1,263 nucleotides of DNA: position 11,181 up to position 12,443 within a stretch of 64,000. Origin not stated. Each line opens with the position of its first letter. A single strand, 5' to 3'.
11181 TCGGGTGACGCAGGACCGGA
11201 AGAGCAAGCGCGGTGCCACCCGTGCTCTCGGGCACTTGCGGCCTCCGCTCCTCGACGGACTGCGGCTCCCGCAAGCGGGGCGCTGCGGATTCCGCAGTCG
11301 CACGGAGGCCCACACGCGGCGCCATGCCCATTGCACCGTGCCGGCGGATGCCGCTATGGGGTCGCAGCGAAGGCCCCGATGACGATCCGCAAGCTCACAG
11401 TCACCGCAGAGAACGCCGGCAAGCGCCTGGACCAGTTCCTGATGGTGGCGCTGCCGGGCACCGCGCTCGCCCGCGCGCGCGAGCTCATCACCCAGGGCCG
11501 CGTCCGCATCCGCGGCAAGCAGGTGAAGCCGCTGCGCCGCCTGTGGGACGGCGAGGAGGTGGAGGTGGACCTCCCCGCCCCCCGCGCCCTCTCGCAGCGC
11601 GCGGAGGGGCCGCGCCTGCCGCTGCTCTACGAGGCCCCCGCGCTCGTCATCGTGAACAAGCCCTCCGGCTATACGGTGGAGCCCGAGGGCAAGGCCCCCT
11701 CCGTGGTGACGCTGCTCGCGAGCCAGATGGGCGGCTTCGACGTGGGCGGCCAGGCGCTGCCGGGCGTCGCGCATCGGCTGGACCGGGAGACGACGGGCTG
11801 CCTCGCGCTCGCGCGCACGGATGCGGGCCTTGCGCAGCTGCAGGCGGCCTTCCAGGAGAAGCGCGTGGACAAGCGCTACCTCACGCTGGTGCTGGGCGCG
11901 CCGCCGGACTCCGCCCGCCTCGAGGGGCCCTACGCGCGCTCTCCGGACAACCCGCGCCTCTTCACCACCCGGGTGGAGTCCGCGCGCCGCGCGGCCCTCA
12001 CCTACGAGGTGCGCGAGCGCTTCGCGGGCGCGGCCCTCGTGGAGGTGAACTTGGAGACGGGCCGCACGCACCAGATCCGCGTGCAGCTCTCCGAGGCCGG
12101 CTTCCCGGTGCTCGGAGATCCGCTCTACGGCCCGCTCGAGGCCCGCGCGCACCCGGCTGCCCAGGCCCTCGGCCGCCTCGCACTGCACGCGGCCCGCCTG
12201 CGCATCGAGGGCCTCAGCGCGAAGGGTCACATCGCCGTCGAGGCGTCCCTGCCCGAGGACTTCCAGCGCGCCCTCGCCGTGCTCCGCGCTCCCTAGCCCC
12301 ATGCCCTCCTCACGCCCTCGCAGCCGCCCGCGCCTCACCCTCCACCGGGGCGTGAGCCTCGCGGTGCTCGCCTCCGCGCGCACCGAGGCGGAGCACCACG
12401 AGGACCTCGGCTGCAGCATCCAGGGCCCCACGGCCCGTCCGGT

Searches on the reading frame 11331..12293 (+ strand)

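Call 51: search_protein_families(library=pfam, proteins=[window:11331-12293:+], max_evalue=0.00001)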
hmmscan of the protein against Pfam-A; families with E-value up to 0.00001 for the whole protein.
window:11331-12293:+ (321 aa): 1 family
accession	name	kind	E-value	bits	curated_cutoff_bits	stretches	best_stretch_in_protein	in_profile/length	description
PF00849.27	PseudoU_synth_2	-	2.5e-26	93.2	26.8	1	105-254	2-151/152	RNA pseudouridylate synthase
